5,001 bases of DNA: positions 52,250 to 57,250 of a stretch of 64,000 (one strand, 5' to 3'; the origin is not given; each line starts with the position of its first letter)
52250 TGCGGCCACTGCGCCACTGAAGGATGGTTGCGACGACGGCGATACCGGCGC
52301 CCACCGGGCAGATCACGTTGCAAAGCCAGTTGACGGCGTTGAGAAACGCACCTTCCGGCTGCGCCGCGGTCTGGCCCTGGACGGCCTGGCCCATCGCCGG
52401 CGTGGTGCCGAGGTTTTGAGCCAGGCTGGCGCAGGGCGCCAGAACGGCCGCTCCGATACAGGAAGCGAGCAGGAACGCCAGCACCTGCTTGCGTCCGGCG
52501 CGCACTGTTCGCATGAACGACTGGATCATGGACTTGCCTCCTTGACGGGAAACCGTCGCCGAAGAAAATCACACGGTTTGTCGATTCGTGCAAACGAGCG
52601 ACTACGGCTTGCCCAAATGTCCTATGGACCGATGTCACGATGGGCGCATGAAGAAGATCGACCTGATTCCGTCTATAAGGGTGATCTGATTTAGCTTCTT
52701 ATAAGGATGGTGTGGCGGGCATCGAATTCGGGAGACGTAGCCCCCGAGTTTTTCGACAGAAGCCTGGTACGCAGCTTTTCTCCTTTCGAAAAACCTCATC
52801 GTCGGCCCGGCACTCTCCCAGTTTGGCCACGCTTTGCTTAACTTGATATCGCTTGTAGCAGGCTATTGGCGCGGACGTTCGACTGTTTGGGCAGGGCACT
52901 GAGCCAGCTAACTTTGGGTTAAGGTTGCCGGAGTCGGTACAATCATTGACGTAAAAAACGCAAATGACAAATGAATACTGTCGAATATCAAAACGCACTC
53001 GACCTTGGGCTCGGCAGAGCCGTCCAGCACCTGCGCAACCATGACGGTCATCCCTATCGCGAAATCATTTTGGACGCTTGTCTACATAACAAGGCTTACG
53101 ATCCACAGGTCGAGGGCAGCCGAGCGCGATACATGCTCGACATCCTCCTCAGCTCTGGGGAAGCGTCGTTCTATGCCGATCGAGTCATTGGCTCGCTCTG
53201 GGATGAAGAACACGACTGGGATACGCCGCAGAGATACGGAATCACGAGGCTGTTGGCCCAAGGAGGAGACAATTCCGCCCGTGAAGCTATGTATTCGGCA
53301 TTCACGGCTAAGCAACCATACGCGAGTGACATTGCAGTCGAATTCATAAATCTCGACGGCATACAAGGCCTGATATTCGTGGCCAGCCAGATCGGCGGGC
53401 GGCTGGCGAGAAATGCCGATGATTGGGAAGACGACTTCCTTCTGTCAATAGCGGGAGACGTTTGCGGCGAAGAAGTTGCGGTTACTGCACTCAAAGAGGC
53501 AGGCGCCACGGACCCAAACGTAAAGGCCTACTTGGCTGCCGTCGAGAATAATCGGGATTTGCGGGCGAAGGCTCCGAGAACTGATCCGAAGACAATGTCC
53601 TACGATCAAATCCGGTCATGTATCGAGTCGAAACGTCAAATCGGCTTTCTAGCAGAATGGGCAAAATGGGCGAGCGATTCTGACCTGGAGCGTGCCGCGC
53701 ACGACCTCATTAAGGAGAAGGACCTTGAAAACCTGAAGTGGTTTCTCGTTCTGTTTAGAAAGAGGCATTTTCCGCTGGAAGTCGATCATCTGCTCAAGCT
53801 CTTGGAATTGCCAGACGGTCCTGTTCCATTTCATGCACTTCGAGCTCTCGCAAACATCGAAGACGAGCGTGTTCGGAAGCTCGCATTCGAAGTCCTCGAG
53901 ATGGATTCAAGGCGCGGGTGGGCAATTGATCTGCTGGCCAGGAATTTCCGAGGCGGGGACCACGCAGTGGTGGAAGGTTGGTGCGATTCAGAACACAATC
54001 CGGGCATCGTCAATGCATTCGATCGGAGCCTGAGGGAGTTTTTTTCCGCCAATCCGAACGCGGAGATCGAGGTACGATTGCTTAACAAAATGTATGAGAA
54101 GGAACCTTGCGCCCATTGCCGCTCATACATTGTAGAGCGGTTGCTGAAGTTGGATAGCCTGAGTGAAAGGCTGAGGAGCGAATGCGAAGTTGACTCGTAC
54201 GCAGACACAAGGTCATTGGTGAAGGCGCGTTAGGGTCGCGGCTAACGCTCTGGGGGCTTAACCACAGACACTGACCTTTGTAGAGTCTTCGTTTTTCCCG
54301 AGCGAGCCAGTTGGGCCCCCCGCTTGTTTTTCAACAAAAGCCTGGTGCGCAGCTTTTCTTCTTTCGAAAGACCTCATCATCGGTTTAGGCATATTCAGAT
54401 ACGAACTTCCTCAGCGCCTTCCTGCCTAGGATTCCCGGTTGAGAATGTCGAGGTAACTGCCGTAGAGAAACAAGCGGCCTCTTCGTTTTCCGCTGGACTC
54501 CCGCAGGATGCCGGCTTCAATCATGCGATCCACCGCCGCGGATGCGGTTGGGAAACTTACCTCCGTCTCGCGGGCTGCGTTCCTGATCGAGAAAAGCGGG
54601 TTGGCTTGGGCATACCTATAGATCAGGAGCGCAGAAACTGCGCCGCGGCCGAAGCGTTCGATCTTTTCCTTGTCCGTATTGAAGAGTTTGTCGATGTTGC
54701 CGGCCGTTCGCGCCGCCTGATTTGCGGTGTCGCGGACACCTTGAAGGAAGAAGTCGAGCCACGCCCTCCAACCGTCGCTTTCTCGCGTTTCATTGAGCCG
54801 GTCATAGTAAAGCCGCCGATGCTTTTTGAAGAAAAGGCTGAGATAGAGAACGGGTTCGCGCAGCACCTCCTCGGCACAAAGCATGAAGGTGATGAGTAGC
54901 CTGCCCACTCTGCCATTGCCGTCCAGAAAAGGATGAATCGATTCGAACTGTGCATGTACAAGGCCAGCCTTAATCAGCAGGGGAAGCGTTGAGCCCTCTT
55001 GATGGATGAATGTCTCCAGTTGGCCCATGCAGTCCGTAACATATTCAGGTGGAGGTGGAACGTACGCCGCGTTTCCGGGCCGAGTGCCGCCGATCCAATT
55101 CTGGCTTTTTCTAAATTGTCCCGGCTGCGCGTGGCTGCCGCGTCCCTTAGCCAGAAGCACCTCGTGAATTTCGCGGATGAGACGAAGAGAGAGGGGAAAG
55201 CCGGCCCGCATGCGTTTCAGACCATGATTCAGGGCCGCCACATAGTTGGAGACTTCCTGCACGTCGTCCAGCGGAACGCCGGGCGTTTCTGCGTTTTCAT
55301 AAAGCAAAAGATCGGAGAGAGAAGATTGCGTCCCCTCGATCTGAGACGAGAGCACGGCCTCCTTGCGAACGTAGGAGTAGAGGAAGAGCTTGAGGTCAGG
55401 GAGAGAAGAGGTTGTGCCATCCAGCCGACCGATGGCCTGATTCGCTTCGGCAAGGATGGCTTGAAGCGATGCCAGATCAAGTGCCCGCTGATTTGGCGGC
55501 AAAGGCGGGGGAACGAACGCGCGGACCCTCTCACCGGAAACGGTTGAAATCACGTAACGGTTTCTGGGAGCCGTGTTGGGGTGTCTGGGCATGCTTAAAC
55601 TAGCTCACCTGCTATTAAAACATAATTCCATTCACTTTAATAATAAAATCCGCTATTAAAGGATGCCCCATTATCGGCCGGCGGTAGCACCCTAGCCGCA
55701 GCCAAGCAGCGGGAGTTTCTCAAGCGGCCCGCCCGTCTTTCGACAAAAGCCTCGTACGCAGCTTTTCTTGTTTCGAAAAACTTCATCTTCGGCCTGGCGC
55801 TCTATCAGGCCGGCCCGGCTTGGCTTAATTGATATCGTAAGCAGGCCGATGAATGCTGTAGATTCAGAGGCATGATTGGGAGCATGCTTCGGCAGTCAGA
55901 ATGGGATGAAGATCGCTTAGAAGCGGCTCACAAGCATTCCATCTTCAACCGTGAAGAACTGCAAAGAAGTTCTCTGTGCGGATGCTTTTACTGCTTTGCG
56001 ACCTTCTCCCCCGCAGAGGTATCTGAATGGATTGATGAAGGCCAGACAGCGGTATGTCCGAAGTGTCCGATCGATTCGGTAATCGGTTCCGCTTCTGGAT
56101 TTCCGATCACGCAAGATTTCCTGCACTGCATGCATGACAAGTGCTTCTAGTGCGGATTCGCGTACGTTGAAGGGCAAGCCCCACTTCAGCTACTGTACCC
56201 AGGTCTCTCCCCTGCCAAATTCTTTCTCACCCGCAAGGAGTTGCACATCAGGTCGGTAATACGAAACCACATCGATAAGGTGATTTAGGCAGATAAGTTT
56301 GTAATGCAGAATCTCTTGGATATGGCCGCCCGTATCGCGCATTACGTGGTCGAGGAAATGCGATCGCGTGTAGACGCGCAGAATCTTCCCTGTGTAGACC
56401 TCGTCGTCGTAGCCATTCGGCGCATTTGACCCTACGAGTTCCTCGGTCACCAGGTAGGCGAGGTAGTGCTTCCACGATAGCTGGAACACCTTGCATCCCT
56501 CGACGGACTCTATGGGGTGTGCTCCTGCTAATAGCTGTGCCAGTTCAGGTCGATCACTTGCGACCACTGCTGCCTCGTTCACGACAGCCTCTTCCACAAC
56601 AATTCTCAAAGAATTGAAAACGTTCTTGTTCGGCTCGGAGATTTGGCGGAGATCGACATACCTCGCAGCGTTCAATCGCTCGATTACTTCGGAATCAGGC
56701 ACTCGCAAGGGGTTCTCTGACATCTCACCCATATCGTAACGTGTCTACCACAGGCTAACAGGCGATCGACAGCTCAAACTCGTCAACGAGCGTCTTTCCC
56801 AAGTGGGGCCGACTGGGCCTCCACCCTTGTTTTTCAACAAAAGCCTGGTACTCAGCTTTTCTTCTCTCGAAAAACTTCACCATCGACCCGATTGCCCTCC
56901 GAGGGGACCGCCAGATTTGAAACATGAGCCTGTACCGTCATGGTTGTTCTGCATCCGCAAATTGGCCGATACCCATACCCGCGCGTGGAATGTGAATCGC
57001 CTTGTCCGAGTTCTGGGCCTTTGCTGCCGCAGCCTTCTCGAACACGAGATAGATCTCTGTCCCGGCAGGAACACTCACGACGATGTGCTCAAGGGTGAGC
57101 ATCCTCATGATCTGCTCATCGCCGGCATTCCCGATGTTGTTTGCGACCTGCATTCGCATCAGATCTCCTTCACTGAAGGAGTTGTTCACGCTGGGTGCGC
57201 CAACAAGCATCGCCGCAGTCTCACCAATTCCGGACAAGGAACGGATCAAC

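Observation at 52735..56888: Cargo hotspot splitting the T4SS, delimited by four same-orientation copies of a nested-hairpin repeat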

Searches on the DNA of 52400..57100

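Call 36: search_rna_families(source=window, start=52400, end=57100, threshold=evalue, max_evalue=5)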
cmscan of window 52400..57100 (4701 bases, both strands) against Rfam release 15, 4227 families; matches with E-value up to 5: 2.
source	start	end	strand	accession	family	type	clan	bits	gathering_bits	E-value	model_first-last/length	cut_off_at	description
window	54357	54376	-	RF01111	SBWMV2_UPD-PKk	Cis-reg;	-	19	35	4.4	1-21/21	no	Pseudoknot of upstream pseudoknot domain (UPD) of the 3'UTR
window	54329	54384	-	RF01310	sR7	Gene; snRNA; snoRNA; CD-box;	-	15.5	37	4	1-57/57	no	Small nucleolar RNA sR7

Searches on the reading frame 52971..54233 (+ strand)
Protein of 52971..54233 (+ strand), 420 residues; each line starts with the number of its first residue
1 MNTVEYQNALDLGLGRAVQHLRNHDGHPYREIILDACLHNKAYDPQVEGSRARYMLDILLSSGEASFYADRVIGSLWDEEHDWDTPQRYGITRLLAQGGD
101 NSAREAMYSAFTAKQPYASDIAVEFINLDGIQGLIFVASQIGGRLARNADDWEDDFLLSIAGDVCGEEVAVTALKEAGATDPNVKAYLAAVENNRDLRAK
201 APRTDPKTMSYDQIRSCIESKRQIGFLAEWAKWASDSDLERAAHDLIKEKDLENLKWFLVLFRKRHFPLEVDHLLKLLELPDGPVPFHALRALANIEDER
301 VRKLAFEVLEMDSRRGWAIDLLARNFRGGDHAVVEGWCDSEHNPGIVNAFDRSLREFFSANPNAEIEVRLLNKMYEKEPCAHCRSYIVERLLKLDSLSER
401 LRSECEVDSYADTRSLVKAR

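Call 12: search_protein_families(library=pfam, proteins=[window:52971-54233:+], max_evalue=0.01)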
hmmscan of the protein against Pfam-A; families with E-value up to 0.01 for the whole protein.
window:52971-54233:+ (420 aa): 1 family
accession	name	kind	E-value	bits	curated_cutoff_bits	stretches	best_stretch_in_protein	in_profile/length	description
PF13646.12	HEAT_2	-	0.0047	17.6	27.7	0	272-312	2-43/88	HEAT repeats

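Call 35: search_protein_families(library=ncbifam, proteins=[window:52971-54233:+], max_evalue=0.01)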
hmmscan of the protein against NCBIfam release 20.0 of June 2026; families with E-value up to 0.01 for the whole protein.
window:52971-54233:+ (420 aa): 0 families

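Call 85: search_protein_families(library=padloc, proteins=[window:52971-54233:+], max_evalue=0.01)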
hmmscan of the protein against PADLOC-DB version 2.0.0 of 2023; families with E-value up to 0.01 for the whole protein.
window:52971-54233:+ (420 aa): 0 families

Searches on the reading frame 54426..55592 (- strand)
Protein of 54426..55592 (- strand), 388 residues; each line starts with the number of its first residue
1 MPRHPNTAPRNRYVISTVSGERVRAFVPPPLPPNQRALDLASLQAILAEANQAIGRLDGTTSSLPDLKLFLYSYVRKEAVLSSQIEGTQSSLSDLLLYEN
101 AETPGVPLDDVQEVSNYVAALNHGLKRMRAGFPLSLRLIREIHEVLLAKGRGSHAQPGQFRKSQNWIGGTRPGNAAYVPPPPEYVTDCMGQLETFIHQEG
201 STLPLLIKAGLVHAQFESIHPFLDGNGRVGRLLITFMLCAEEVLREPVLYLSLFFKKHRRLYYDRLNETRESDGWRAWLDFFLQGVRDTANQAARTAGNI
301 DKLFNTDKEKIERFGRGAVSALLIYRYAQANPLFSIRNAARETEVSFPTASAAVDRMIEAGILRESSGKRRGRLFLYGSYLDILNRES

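Call 12: search_protein_families(library=pfam, proteins=[window:54426-55592:-], max_evalue=0.01)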
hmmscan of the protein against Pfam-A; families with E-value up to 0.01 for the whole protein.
window:54426-55592:- (388 aa): 4 families
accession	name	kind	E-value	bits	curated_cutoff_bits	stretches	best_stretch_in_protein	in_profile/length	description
PF13784.11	Fic_N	-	9.4e-28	96.5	26.7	1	47-125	4-81/82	Fic/DOC family N-terminal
PF02661.23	Fic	-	2.1e-20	73.8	24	1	133-238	1-93/93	Fic/DOC family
PF12802.13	MarR_2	-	0.0034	17.9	27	1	322-371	10-60/61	MarR family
PF13412.12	HTH_24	-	0.0049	16.9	21.9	0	323-364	7-48/48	Winged helix-turn-helix DNA-binding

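Call 85: search_protein_families(library=padloc, proteins=[window:54426-55592:-], max_evalue=0.01)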
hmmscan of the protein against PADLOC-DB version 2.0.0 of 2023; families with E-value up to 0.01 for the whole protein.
window:54426-55592:- (388 aa): 8 families
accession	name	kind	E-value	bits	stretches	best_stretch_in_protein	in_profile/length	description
PDLC03963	SoFic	-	1.1e-119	398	1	22-386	5-360/361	-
PDLC04836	PDC-S04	-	3.6e-21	73.4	1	80-283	31-224/244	-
PDLC04966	PDC-S24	-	5.7e-20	69.6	1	130-267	228-366/497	-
PDLC04840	PDC-S04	-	1.5e-19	68.6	1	79-243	16-179/227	-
PDLC04837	PDC-S04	-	1e-17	62.2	1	71-271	21-210/234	-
PDLC04839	PDC-S04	-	5.4e-09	34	1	133-241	58-162/205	-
PDLC04370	PDC-M05A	-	0.0014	16.5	1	333-367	30-64/194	-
PDLC04838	PDC-S04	-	0.0014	16.4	1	208-238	132-162/209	-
